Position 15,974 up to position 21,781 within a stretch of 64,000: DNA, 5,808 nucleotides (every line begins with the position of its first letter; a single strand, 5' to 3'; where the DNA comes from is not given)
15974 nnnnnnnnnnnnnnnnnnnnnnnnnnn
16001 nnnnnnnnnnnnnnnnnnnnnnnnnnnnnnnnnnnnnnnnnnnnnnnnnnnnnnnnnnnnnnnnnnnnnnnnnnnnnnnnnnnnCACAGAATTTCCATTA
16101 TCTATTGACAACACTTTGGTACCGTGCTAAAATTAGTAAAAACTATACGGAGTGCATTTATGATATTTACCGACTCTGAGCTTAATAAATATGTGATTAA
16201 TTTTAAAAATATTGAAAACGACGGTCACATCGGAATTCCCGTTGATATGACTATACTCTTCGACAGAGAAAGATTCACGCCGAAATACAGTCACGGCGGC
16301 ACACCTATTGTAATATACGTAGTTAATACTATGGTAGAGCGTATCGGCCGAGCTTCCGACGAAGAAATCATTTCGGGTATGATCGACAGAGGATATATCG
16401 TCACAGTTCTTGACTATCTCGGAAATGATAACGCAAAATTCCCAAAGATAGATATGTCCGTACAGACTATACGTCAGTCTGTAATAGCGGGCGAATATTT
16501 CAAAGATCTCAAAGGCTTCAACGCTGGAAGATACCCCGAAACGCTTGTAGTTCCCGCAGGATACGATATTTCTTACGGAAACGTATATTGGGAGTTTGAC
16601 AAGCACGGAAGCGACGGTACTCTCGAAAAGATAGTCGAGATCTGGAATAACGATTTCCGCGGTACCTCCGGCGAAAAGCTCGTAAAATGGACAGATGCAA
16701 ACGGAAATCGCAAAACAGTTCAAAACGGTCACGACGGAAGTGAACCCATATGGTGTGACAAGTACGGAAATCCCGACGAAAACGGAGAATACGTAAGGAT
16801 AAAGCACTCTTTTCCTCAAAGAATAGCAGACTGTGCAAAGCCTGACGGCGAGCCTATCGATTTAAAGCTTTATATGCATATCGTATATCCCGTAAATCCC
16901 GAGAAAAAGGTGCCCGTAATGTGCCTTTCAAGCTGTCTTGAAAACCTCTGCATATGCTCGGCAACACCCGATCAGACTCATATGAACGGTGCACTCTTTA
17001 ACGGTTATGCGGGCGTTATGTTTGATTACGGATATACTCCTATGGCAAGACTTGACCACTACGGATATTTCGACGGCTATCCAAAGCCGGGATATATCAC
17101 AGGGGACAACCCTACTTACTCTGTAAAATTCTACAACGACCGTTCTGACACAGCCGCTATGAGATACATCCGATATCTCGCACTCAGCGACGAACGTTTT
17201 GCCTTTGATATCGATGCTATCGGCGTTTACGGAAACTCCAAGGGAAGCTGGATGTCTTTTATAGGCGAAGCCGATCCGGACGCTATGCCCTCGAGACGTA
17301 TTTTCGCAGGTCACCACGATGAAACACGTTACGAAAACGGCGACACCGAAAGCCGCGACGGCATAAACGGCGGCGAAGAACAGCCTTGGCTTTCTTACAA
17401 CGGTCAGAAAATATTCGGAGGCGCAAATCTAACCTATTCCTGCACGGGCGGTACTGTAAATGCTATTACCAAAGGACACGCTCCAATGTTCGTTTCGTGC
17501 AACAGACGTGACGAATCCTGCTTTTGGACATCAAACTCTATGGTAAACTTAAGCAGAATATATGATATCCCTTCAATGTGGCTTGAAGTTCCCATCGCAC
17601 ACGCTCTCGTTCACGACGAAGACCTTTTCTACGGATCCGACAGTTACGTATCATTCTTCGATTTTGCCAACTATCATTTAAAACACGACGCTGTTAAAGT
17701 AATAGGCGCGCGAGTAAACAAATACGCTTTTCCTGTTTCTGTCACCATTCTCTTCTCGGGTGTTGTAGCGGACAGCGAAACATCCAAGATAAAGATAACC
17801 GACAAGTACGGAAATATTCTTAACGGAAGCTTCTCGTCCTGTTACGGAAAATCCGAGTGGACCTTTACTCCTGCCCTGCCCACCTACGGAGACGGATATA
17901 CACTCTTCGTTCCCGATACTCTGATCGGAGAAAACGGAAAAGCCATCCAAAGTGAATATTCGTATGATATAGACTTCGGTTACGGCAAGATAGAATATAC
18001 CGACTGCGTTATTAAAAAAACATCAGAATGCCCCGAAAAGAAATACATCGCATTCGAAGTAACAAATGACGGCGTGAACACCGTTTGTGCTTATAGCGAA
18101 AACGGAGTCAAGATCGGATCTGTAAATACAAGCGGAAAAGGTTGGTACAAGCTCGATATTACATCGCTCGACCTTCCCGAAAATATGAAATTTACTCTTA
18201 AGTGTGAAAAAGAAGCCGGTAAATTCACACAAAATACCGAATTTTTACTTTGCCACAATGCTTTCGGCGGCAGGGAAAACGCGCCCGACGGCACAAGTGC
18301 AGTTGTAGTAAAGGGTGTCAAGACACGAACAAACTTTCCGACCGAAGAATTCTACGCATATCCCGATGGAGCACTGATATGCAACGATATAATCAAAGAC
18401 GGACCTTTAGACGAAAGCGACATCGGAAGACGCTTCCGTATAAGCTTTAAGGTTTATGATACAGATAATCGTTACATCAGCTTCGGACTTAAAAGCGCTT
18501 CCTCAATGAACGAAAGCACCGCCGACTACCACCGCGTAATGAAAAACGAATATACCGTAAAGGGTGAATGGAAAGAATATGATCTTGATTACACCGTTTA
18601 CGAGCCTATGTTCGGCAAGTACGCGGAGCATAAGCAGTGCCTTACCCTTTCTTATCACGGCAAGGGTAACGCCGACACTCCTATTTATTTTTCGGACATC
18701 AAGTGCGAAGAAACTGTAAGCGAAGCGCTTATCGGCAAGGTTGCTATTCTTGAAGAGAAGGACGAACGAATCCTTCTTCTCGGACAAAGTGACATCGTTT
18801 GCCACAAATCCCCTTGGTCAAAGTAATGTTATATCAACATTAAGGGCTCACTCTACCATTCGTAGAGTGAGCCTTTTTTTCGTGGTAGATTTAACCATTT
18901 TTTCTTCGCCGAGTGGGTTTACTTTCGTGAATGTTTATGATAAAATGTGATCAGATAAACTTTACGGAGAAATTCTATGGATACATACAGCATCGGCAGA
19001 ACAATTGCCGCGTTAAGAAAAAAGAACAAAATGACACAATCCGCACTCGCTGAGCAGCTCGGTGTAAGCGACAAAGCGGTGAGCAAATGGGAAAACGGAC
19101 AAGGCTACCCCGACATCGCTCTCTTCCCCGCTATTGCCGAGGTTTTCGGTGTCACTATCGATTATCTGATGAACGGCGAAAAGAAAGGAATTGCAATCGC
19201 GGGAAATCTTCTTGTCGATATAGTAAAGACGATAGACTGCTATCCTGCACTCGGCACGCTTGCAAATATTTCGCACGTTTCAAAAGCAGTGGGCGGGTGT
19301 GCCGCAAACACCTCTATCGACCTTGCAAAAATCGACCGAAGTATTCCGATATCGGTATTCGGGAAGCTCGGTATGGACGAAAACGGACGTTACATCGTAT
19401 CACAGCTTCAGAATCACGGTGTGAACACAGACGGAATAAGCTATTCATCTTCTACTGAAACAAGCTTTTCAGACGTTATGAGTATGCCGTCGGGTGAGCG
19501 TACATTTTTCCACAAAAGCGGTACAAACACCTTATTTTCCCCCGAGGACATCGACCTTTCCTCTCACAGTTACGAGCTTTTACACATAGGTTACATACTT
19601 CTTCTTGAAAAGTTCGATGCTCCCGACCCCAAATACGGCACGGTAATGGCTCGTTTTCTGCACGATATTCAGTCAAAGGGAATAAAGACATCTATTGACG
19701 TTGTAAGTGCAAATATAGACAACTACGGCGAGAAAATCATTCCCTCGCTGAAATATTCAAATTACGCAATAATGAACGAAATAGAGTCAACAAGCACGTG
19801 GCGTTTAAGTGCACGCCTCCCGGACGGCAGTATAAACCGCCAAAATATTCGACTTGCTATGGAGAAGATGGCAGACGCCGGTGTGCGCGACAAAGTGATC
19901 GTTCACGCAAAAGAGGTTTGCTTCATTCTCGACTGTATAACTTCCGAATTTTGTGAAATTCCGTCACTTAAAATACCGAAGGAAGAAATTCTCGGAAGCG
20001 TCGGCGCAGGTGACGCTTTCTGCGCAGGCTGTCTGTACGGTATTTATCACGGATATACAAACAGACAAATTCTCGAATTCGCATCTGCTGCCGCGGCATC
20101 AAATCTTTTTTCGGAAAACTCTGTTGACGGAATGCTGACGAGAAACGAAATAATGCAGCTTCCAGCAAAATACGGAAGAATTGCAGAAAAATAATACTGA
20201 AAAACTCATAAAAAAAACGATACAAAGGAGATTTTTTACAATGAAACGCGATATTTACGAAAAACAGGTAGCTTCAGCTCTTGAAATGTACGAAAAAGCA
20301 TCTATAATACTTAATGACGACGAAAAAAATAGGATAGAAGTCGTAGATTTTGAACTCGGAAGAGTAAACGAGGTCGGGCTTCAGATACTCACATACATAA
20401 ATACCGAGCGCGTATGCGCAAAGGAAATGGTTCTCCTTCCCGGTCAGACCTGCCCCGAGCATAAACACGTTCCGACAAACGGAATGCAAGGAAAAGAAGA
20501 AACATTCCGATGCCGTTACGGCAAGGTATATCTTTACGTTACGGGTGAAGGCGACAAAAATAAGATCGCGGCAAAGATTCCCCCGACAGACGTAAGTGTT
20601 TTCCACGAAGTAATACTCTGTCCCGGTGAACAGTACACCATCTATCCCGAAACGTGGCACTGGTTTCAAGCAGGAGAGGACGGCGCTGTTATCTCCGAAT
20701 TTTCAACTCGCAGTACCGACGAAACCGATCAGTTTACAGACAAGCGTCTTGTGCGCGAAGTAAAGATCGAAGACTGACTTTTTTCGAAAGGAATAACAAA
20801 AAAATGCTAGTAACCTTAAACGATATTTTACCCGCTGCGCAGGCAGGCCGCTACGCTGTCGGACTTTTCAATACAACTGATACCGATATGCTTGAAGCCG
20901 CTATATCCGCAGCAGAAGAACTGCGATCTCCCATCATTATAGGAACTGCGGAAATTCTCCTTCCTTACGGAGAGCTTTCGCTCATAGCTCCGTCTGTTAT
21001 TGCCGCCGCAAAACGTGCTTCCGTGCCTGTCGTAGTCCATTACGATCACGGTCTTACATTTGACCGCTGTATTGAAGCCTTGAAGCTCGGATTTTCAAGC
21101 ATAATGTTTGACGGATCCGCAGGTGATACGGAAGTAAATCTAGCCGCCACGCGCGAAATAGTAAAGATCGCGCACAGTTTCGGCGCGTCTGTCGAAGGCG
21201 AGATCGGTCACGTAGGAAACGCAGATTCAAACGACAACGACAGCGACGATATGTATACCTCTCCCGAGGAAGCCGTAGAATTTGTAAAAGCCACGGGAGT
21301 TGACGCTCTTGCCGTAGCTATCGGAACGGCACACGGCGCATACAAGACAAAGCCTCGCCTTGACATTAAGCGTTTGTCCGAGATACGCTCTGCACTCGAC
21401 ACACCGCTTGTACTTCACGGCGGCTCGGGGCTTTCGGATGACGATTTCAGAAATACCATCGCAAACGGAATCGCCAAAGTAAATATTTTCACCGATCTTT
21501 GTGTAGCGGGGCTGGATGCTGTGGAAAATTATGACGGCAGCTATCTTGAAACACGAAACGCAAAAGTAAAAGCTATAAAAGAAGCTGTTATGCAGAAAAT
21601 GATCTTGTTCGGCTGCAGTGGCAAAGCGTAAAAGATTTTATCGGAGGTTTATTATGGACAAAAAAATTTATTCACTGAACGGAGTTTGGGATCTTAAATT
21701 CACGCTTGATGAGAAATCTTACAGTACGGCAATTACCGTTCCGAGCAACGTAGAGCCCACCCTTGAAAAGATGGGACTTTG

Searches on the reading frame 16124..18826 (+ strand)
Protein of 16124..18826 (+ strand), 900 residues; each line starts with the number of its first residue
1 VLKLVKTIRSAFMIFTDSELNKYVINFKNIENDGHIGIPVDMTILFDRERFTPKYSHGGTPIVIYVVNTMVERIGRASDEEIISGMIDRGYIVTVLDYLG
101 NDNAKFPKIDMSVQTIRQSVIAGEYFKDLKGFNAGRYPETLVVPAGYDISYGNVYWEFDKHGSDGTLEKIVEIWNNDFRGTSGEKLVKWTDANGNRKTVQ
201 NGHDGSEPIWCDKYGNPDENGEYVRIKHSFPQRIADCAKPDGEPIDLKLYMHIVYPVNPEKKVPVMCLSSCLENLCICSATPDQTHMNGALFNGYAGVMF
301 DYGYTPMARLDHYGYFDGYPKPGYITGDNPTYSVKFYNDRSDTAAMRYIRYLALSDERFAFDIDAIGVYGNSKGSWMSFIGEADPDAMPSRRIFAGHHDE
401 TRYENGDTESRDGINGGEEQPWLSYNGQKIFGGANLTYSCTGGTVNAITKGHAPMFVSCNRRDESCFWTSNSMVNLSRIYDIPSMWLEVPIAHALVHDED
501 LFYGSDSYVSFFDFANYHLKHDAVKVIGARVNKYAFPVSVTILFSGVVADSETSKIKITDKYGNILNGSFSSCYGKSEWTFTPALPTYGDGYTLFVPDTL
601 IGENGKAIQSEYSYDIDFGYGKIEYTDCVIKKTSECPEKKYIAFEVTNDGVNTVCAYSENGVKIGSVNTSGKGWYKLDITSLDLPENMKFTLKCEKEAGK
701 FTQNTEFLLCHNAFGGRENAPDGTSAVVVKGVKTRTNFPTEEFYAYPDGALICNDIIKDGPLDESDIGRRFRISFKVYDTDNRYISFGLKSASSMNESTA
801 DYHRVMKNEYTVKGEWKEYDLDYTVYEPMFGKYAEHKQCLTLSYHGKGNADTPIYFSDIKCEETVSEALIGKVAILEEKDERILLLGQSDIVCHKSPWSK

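Call 3: search_protein_families(library=pfam, proteins=[window:16124-18826:+], max_evalue=0.01)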
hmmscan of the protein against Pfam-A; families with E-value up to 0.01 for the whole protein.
window:16124-18826:+ (900 aa): 2 families
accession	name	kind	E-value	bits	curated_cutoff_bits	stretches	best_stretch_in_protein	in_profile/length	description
PF02018.23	CBM_4_9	-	0.0032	18.3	25.9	1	768-826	62-119/136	Carbohydrate binding domain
PF20434.5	BD-FAE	-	0.0099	15.8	26.8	0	52-108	5-65/215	BD-FAE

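Call 4: search_protein_families(library=ncbifam, proteins=[window:16124-18826:+], max_evalue=0.01)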
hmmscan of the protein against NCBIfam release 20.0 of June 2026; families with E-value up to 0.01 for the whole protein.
window:16124-18826:+ (900 aa): 0 families

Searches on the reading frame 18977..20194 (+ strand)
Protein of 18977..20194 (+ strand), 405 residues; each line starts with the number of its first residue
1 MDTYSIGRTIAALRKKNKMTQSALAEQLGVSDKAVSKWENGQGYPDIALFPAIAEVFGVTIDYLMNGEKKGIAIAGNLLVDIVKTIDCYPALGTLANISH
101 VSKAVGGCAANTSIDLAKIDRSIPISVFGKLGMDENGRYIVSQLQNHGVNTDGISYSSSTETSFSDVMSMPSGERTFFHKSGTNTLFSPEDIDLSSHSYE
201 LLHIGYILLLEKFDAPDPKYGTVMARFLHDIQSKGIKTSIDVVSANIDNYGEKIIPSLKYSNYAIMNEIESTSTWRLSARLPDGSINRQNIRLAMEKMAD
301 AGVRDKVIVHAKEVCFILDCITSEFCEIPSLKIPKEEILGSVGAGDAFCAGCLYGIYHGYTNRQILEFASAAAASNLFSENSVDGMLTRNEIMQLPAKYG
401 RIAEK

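Call 3: search_protein_families(library=pfam, proteins=[window:18977-20194:+], max_evalue=0.01)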
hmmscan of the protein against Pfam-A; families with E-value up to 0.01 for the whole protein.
window:18977-20194:+ (405 aa): 12 families
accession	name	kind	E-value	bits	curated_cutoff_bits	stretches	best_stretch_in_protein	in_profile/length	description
PF00294.29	PfkB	-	3.2e-23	83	25.8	1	84-382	11-295/302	pfkB family carbohydrate kinase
PF01381.28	HTH_3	-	1.1e-15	57.9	23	1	10-64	1-55/55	Helix-turn-helix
PF12844.13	HTH_19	-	1.8e-12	47.4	30.2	1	7-68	1-62/64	Helix-turn-helix domain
PF13560.12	HTH_31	-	2.5e-09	37.7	27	1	6-60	2-57/64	Helix-turn-helix domain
PF13443.12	HTH_26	-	0.00027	21.6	22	1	12-62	4-55/63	Cro/C1-type HTH DNA-binding domain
PF15943.11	YdaS_toxin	-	0.0013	19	30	1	21-41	11-31/65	Bacterial toxin YdaS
PF07022.19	Phage_CI_repr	-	0.0018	19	22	1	20-69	14-62/65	Bacteriophage CI repressor helix-turn-helix domain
PF13412.12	HTH_24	-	0.0042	17.1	21.9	0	10-36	9-35/48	Winged helix-turn-helix DNA-binding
PF14549.12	P22_Cro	-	0.0047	17.1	30.2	1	21-39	12-30/60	DNA-binding transcriptional regulator Cro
PF15731.11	MqsA_antitoxin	-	0.0077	16.8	30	0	7-49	71-113/131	Antitoxin component of bacterial toxin-antitoxin system, MqsA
PF13384.12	HTH_23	-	0.0081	16.4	24.6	0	11-38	10-37/50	Homeodomain-like domain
PF13744.12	HTH_37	-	0.0098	16.1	27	0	6-42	19-55/80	Helix-turn-helix domain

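Call 4: search_protein_families(library=ncbifam, proteins=[window:18977-20194:+], max_evalue=0.01)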
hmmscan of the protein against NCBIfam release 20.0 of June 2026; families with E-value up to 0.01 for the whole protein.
window:18977-20194:+ (405 aa): 37 families (the best 25 are shown)
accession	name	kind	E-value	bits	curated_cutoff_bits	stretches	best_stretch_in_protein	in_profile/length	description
TIGR04382.1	myo_inos_iolC_N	equivalog_domain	2.4e-20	73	300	2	87-194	13-122/309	5-dehydro-2-deoxygluconokinase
TIGR02152.1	D_ribokin_bact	equivalog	5.4e-18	65.3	299.65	1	72-392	1-296/298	ribokinase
NF053626.1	RibKinHalex1628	equivalog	2.1e-17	63.6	330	1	73-195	5-125/293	ATP-dependent ribose-1-phosphate kinase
NF041951.1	phage_RstR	subfamily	6.5e-14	52.1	80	1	6-70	3-67/108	RstR family transcriptional repressor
NF041134.1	R1P_kin_Thcocales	equivalog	3.1e-11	43.2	500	2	75-158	6-87/291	ADP-dependent ribose-1-phosphate kinase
TIGR03828.1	pfkB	equivalog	4.3e-10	39.1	292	1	287-382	197-287/305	1-phosphofructokinase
NF052444.1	DhDoxglucKinKdgK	equivalog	5.1e-10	39.2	400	1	99-369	18-282/303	2-dehydro-3-deoxygluconokinase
TIGR03168.1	1-PFK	subfamily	5.7e-10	38.6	216.4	1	331-382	236-287/305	hexose kinase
NF006957.1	PRK09434.1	equivalog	7.1e-10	38.9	450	1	101-368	22-272/302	fructokinase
NF008353.0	PRK11142.1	equivalog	2.1e-09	37.3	341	1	71-196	4-127/307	ribokinase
TIGR03070.1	couple_hipB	subfamily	2.9e-09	36.7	71.65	1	6-60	3-57/58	type II toxin-antitoxin system Y4mF family antitoxin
NF041633.1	trifunc_aldol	exception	3.3e-09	35.7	700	1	337-374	512-549/580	KHG/KDPG aldolase/sugar kinase fusion protein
NF007321.0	PRK09813.1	equivalog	4e-09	36.3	247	1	105-377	23-255/261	fructoselysine 6-kinase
NF049991.1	TagKinase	equivalog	1.2e-08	34.1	420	1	290-394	213-313/321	tagatose kinase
NF040938.1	KDG_KDGal_kin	equivalog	2.7e-08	33.3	400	1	92-196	16-122/305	bifunctional 2-dehydro-3-deoxygluconokinase/2-dehydro-3-deoxygalactonokinase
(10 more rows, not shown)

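Call 71: find_homologous_proteins(query=window:18977-20194:+, max_evalue=1e-20)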
Query window:18977-20194:+ (405 aa): 3477 proteins with E <= 1e-20 among 8000 candidates; the best 120 are listed.
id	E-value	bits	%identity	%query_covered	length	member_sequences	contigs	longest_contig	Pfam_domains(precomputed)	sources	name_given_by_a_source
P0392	1.6e-267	904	100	100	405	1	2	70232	PF12844.14,PF01381.29,PF00294.30,PF13560.13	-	-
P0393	3.4e-246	834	92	100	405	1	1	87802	PF12844.14,PF01381.29,PF00294.30,PF13560.13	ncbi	-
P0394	9.3e-238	806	88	100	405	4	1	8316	PF12844.14,PF01381.29,PF00294.30,PF13560.13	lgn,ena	-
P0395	7.8e-232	787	86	99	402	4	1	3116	PF12844.14,PF01381.29,PF00294.30,PF13560.13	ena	-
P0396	3.7e-231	785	85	99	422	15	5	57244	PF12844.14,PF01381.29,PF00294.30,PF13560.13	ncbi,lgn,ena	-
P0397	2.1e-226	769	85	99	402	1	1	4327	PF12844.14,PF01381.29,PF00294.30,PF13560.13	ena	-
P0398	7.0e-201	685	74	99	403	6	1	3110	PF12844.14,PF01381.29,PF00294.30,PF13560.13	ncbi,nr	ncbi:MAG: helix-turn-helix domain-containing protein [Clostridia bacterium]|nr:helix-turn-helix doma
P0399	5.3e-195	666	73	99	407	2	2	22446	PF12844.14,PF01381.29,PF00294.30,PF13560.13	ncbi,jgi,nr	ncbi:MAG: helix-turn-helix domain-containing protein [Ruminococcaceae bacterium]|nr:helix-turn-helix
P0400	2.4e-192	657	71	100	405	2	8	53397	PF12844.14,PF01381.29,PF00294.30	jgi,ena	-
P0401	1.4e-187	641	70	100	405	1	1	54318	PF12844.14,PF01381.29,PF00294.30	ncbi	-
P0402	1.9e-186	638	83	83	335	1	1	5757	PF12844.14,PF01381.29,PF00294.30,PF13560.13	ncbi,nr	ncbi:MAG: helix-turn-helix domain-containing protein, partial [Clostridia bacterium]|nr:helix-turn-h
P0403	1.2e-183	628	67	99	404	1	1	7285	PF12844.14,PF01381.29,PF00294.30,PF13560.13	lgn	-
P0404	1.1e-179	615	67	99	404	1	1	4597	PF12844.14,PF01381.29,PF00294.30,PF13560.13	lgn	-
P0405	1.1e-177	609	67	100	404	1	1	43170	PF12844.14,PF01381.29,PF00294.30,PF13560.13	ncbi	-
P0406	1.9e-176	605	66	99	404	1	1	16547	PF12844.14,PF01381.29,PF00294.30,PF13560.13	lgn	-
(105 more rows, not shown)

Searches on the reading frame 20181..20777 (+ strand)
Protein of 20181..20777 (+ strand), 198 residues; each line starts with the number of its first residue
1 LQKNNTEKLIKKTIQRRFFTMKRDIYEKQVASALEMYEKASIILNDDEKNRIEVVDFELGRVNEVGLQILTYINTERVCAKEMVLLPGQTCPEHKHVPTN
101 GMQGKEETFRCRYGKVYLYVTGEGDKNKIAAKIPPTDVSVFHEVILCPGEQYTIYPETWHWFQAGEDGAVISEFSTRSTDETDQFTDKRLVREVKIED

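Call 16: search_protein_families(library=pfam, proteins=[window:20181-20777:+], max_evalue=0.001)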
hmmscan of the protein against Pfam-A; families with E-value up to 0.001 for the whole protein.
window:20181-20777:+ (198 aa): 1 family
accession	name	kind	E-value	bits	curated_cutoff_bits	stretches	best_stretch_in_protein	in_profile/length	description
PF07385.18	Lyx_isomer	-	4.9e-08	32.9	20.8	1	53-197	53-209/222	D-lyxose isomerase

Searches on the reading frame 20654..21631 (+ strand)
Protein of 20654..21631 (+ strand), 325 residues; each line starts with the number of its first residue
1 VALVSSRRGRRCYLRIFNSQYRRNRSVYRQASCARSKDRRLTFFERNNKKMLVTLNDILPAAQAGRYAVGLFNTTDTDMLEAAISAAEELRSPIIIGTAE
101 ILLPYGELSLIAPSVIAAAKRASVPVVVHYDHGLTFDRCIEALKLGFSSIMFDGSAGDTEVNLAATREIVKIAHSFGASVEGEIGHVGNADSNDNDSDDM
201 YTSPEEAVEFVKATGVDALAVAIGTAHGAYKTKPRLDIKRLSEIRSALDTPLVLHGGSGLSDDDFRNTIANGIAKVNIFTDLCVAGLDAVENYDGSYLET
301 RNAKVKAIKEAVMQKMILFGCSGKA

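Call 16: search_protein_families(library=pfam, proteins=[window:20654-21631:+], max_evalue=0.001)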
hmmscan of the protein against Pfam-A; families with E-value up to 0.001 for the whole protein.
window:20654-21631:+ (325 aa): 1 family
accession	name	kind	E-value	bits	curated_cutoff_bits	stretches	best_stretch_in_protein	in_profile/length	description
PF01116.26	F_bP_aldolase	-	2e-92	310.1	25.5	1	53-324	1-277/277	Fructose-bisphosphate aldolase class-II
